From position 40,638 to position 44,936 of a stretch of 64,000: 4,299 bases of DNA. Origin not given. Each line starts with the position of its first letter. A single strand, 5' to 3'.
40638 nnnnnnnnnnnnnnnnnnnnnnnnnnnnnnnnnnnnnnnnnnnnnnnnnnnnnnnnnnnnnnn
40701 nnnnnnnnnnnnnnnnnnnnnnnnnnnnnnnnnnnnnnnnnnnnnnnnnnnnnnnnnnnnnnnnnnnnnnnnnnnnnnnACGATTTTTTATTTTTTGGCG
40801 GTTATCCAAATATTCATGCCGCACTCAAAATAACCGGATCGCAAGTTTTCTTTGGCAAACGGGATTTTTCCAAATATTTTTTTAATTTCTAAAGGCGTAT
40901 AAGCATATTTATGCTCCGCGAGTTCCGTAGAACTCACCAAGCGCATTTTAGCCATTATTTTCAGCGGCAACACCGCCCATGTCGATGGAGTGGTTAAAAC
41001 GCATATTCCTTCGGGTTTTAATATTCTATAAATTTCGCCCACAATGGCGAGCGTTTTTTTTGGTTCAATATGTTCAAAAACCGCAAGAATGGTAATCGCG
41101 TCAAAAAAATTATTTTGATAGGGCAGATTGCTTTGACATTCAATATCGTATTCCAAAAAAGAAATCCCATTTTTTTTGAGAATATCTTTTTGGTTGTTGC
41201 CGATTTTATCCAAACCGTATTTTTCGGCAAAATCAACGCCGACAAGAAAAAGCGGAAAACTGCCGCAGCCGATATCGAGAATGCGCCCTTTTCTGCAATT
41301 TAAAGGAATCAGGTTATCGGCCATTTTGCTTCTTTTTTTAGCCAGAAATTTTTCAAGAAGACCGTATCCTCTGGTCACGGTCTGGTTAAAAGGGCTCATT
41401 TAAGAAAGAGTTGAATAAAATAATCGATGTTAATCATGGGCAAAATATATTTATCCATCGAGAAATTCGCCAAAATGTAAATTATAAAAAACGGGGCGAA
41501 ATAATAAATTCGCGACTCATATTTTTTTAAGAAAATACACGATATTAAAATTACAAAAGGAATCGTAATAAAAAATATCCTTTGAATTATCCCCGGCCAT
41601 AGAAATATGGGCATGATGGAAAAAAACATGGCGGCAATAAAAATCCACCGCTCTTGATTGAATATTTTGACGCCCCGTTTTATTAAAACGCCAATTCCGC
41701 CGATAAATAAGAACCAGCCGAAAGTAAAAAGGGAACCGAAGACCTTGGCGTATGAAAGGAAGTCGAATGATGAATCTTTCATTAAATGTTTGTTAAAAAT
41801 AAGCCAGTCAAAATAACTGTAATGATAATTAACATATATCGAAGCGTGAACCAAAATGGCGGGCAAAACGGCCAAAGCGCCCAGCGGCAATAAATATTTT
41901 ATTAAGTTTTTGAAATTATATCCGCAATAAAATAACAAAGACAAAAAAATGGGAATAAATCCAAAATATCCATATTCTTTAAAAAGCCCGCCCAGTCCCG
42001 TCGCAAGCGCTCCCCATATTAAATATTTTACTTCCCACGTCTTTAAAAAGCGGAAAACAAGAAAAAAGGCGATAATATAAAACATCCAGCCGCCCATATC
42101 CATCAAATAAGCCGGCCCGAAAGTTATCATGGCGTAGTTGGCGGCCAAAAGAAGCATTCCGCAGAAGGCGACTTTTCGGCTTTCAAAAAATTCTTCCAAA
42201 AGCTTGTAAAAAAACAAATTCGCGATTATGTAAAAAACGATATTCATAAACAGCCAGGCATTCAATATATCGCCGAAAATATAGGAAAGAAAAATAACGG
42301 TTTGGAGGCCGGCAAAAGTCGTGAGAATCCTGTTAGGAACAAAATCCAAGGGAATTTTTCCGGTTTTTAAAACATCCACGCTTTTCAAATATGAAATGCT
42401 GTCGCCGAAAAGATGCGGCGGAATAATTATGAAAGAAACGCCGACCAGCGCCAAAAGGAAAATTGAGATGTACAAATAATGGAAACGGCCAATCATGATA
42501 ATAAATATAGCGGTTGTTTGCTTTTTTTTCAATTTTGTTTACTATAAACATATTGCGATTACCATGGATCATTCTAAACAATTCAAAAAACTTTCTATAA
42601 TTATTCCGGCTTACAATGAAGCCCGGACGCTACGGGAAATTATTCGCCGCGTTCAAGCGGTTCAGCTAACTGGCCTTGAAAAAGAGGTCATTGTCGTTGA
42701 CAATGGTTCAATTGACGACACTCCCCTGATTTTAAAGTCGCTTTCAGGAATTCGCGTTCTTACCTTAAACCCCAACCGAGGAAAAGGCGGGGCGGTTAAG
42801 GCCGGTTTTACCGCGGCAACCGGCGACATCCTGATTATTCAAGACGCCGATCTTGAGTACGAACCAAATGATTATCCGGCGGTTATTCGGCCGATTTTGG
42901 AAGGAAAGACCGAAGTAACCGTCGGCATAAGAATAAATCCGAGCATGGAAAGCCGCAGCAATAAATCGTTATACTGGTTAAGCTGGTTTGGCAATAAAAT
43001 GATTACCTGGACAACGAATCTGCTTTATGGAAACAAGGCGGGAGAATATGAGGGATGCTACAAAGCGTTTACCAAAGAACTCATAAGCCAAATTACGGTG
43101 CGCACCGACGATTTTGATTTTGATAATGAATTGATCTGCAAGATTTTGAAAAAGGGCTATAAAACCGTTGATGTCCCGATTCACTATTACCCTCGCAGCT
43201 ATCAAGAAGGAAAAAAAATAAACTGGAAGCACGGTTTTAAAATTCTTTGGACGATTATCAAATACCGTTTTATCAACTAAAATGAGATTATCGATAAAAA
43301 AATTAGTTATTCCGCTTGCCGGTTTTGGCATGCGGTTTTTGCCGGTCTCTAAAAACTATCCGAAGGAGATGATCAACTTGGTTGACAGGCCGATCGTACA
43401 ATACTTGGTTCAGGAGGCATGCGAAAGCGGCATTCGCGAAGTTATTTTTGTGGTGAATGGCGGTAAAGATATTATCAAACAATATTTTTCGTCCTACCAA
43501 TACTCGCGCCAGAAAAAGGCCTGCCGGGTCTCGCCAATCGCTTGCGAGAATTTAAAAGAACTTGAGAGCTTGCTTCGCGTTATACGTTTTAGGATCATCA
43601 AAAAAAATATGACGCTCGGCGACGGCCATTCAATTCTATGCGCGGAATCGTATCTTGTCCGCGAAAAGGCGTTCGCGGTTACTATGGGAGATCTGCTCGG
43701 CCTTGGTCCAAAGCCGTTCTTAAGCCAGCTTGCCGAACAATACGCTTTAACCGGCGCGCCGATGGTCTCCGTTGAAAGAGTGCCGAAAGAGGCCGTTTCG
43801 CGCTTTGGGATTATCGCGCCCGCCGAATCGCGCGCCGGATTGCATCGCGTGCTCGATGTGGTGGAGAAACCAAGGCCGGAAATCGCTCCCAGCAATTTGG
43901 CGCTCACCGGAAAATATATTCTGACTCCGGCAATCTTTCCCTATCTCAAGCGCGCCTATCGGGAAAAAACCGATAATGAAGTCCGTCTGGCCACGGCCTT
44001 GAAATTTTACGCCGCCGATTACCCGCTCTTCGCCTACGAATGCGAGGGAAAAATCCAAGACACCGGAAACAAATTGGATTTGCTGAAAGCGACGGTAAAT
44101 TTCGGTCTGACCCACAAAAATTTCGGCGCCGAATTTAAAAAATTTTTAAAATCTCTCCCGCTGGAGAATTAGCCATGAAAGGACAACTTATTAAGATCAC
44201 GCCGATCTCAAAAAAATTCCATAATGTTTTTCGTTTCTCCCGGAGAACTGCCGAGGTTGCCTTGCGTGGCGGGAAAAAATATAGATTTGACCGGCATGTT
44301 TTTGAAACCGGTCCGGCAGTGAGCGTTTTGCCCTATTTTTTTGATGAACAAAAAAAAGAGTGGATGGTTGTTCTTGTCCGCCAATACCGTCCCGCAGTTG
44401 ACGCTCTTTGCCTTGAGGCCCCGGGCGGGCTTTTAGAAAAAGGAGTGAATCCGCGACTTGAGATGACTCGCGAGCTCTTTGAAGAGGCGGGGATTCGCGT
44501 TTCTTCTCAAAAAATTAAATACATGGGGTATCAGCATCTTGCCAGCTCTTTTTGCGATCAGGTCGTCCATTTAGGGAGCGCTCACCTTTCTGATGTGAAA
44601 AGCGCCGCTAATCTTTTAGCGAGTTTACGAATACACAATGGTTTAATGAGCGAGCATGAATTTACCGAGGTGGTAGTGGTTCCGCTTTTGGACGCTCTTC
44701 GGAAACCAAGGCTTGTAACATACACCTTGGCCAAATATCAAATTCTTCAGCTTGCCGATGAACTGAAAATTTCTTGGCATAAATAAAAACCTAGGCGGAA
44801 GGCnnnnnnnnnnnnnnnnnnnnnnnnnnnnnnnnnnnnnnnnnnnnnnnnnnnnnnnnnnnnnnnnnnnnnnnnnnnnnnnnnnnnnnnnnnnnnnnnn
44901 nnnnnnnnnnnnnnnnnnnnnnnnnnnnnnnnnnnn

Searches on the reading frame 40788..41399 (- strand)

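Call 7: search_protein_families(library=pfam, proteins=[window:40788-41399:-], max_evalue=0.001)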
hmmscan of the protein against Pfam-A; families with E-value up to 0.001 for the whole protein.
window:40788-41399:- (203 aa): 5 families
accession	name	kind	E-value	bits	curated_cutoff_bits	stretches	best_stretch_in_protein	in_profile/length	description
PF08241.18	Methyltransf_11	-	1.2e-10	42.3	21.2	1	41-135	1-95/95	Methyltransferase domain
PF13489.12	Methyltransf_23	-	5.5e-10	39.7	27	1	20-177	10-155/164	Methyltransferase domain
PF13847.12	Methyltransf_31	-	1.4e-08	34.9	27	1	38-168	5-139/145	Methyltransferase domain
PF13649.12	Methyltransf_25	-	2.5e-08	34.9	27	1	40-131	1-97/97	Methyltransferase domain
PF08242.18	Methyltransf_12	-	0.00016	22.8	30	1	93-132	64-97/98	Methyltransferase domain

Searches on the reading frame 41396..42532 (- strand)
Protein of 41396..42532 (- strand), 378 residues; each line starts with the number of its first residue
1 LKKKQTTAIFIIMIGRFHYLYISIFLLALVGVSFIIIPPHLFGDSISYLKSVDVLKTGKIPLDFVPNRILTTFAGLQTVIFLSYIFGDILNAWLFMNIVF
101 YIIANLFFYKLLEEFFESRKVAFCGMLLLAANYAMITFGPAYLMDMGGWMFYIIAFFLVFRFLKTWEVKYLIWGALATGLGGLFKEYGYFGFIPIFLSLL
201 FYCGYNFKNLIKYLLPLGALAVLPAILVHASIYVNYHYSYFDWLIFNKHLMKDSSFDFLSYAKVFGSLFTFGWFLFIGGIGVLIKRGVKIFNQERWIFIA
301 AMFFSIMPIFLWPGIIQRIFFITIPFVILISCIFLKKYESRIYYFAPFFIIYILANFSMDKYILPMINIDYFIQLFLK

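Call 7: search_protein_families(library=pfam, proteins=[window:41396-42532:-], max_evalue=0.001)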
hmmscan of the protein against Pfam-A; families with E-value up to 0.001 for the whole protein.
window:41396-42532:- (378 aa): 1 family
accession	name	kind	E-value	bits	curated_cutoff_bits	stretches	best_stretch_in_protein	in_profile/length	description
PF13231.12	PMT_2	-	1.1e-07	32.7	26.1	1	82-224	13-155/160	Dolichyl-phosphate-mannose-protein mannosyltransferase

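Call 9: search_protein_families(library=ncbifam, proteins=[window:41396-42532:-], max_evalue=0.01)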
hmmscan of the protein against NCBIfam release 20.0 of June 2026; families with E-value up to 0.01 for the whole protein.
window:41396-42532:- (378 aa): 0 families

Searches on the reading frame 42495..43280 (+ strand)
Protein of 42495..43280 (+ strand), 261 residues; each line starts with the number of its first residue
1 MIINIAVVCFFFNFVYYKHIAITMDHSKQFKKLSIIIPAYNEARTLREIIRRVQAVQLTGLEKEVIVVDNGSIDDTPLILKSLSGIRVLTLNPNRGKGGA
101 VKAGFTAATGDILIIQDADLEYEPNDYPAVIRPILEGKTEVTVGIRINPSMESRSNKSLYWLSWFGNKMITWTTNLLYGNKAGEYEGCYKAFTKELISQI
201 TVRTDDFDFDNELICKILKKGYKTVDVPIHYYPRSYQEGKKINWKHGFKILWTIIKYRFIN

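Call 7: search_protein_families(library=pfam, proteins=[window:42495-43280:+], max_evalue=0.001)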
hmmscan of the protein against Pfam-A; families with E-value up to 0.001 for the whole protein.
window:42495-43280:+ (261 aa): 3 families
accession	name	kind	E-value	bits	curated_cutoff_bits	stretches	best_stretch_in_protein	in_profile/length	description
PF00535.33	Glycos_transf_2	-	4.5e-34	118.3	23.3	1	34-198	1-165/168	Glycosyl transferase family 2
PF13641.12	Glyco_tranf_2_3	-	3e-05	24.6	27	1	33-120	3-97/230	Glycosyltransferase like family 2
PF10111.15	Glyco_tranf_2_2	-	0.00057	19.9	27.3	1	34-122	1-94/276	Glycosyltransferase like family 2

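Call 9: search_protein_families(library=ncbifam, proteins=[window:42495-43280:+], max_evalue=0.01)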
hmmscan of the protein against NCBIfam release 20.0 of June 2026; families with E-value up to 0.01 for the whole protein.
window:42495-43280:+ (261 aa): 20 families
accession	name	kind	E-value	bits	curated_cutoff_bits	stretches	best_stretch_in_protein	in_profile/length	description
TIGR04182.1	glyco_TIGR04182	equivalog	8.1e-34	117.3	325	1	33-257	2-217/293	S-layer glycoprotein N-glycosyltransferase AglJ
NF007986.1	PRK10714.1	equivalog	3.2e-20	72.4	529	1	28-240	3-209/316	undecaprenyl-phosphate 4-deoxy-4-formamido-L-arabinose transferase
TIGR04283.1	glyco_like_mftF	equivalog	9.3e-18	64.6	182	1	33-179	1-137/221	TIGR04283 family arsenosugar biosynthesis glycosyltransferase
NF041391.1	DPhHxTase_Halo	equivalog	4.8e-17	61.7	375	1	39-250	3-201/213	dolichyl-phosphate hexose transferase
TIGR03937.1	PgaC_IcaA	equivalog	7e-16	58.2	422.3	1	5-126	18-142/407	poly-beta-1,6-N-acetyl-D-glucosamine synthase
NF010496.0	PRK13915.1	equivalog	1.3e-14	54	262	1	24-137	24-145/307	glucosyl-3-phosphoglycerate synthase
NF041875.1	EPS_EpsD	equivalog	4.9e-13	49.2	370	1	33-154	1-123/325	exopolysaccharide biosynthesis glycosyltransferase EpsD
NF058614.1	PPMAGASynPpgS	equivalog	2.3e-12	46.8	370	1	35-251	4-216/226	polyprenyl-phospho-N-acetylgalactosaminyl synthase PpgS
NF047588.1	GlcsyltransPgfSStrep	equivalog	8.3e-12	44.9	500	1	32-138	2-114/308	glycosyltransferase PgfS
NF007482.0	PRK10073.1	equivalog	4.8e-11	42.2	423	1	28-132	3-108/334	glycosyltransferase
TIGR03965.1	mycofact_glyco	equivalog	1.2e-09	37.6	280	1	28-124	71-169/467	mycofactocin biosynthesis glycosyltransferase MftF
TIGR03111.1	glyc2_xrt_Gpos1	hypoth_equivalog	4.8e-09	35.5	363.95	1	6-125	25-147/439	TIGR03111 family XrtG-associated glycosyltransferase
NF047683.1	TeichurnBiosyTuaG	equivalog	5e-08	32.9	400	1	30-125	5-102/252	teichuronic acid biosynthesis protein TuaG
NF038302.1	EPS_HpsE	equivalog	1.3e-06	27.7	300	1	32-82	2-53/307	hormogonium polysaccharide biosynthesis glycosyltransferase HpsE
TIGR04242.1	nodulat_NodC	equivalog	5.7e-05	22.3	550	1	24-124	41-146/395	chitooligosaccharide synthase NodC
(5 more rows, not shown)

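Call 17: search_solved_structures(query=window:42564-43280:+, max_evalue=0.001)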
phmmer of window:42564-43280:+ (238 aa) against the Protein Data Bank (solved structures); distinct sequences matched with E-value up to 0.001: 27.
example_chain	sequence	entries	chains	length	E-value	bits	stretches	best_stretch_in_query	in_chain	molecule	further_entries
9hwj_A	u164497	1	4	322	4.8e-21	78.4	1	7-217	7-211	Undecaprenyl-phosphate 4-deoxy-4-formamido-L-arabinose transferase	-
9bhc_C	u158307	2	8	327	1.9e-18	69.8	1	6-217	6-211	Undecaprenyl-phosphate 4-deoxy-4-formamido-L-arabinose transferase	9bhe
8vxh_A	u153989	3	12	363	2.5e-18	69.4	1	6-217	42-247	Undecaprenyl-phosphate 4-deoxy-4-formamido-L-arabinose transferase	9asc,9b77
5mlz_A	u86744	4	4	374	4.5e-16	62.1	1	6-127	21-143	Dolichol monophosphate mannose synthase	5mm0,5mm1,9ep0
7pdo_A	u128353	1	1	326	1e-10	44.5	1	4-114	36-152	Glucosyl-3-phosphoglycerate synthase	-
7p5l_A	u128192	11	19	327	1e-10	44.5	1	4-114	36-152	Glucosyl-3-phosphoglycerate synthase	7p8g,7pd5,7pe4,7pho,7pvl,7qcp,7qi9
4y6n_A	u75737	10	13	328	5.7e-10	42.1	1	4-115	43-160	Glucosyl-3-phosphoglycerate synthase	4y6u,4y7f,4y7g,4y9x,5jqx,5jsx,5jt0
3e25_A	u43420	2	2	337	6.1e-10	42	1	4-115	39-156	Putative uncharacterized protein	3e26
4ddz_A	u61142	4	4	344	6.4e-10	41.9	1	4-115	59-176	GLUCOSYL-3-PHOSPHOGLYCERATE SYNTHASE (GpgS) | Glucosyl-3-phosphoglycerate synthase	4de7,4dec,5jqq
3ckj_A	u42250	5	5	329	2e-08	37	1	4-115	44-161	Putative uncharacterized protein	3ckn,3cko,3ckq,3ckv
9omh_A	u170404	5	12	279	2.6e-08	36.6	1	10-123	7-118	Glycosyltransferase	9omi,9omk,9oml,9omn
9omm_A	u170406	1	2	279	2.7e-08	36.6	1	10-123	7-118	Glycosyltransferase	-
9omj_A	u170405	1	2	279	2.9e-08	36.5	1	10-123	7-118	Glycosyltransferase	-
6yv7_B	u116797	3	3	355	6.1e-08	35.4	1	9-203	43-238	Glycosyl transferase, family 2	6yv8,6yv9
6yv7_A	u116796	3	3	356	6.2e-08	35.4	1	9-203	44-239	Glycosyl transferase, family 2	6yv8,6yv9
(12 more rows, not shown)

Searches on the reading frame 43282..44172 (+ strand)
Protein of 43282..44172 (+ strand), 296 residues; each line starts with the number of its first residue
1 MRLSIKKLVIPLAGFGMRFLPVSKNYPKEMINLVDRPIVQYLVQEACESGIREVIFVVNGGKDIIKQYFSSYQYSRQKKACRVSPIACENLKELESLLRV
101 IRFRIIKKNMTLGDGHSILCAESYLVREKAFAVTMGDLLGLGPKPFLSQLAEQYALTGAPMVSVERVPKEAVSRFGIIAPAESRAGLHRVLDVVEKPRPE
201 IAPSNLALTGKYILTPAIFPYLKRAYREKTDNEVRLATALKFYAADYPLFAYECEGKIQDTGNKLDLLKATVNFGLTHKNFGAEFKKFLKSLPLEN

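Call 8: search_protein_families(library=pfam, proteins=[window:43282-44172:+], max_evalue=0.001)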
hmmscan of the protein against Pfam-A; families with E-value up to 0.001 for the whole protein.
window:43282-44172:+ (296 aa): 2 families
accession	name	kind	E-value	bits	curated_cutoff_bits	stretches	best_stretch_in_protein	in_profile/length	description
PF00483.29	NTP_transferase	-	1.5e-20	74.3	21.2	1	12-271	6-239/245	Nucleotidyl transferase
PF12804.13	NTP_transf_3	-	0.00033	21.3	27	0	12-164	5-121/160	MobA-like NTP transferase domain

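Call 48: search_protein_families(library=ncbifam, proteins=[window:43282-44172:+], max_evalue=0.00001)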
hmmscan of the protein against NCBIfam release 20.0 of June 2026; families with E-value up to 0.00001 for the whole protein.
window:43282-44172:+ (296 aa): 9 families
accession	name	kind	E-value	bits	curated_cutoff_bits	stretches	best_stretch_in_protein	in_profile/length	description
TIGR01099.1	galU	equivalog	3.6e-64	216.8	326.8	1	5-270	1-261/261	UTP--glucose-1-phosphate uridylyltransferase GalU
NF009928.0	PRK13389.1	equivalog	9.1e-45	153.1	548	1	4-291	7-296/302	UTP--glucose-1-phosphate uridylyltransferase GalU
NF007516.0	PRK10122.1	equivalog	3.8e-34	118.2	534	1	7-292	5-294/297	UTP--glucose-1-phosphate uridylyltransferase GalF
TIGR01105.1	galF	equivalog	3.6e-31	108.5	659.2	1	7-292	5-294/297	GalU regulator GalF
TIGR03992.1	Arch_glmU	subfamily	2.9e-23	82.4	292.1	2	103-271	74-224/393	bifunctional sugar-1-phosphate nucleotidylyltransferase/acetyltransferase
TIGR01208.1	rmlA_long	equivalog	3.5e-21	75.5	320.25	2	99-271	70-231/353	glucose-1-phosphate thymidylyltransferase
NF041313.1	UDPGP_AglF_Halo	equivalog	5.2e-15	55.5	400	2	8-73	3-69/234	UTP--glucose-1-phosphate uridylyltransferase AglF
NF041173.1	Sug_nt_acttase_Thmprot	equivalog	4.1e-09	35.9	600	0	98-271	67-224/405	bifunctional sugar-1-phosphate nucleotidylyltransferase/acetyltransferase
TIGR02623.1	G1P_cyt_trans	equivalog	1.7e-06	27.7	300.25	1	7-138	2-129/255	glucose-1-phosphate cytidylyltransferase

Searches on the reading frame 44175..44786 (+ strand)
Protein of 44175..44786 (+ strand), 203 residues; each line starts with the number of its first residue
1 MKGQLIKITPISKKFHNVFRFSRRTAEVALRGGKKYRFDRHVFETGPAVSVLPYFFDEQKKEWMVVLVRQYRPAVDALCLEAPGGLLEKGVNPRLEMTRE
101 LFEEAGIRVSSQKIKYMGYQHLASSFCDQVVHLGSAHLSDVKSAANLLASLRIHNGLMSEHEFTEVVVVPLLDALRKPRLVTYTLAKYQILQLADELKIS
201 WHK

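Call 8: search_protein_families(library=pfam, proteins=[window:44175-44786:+], max_evalue=0.001)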
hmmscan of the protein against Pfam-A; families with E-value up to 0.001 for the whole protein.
window:44175-44786:+ (203 aa): 1 family
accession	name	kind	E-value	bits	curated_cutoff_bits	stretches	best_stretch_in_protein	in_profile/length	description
PF00293.34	NUDIX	-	1.7e-07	31.8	21.1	1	47-129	4-80/134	NUDIX domain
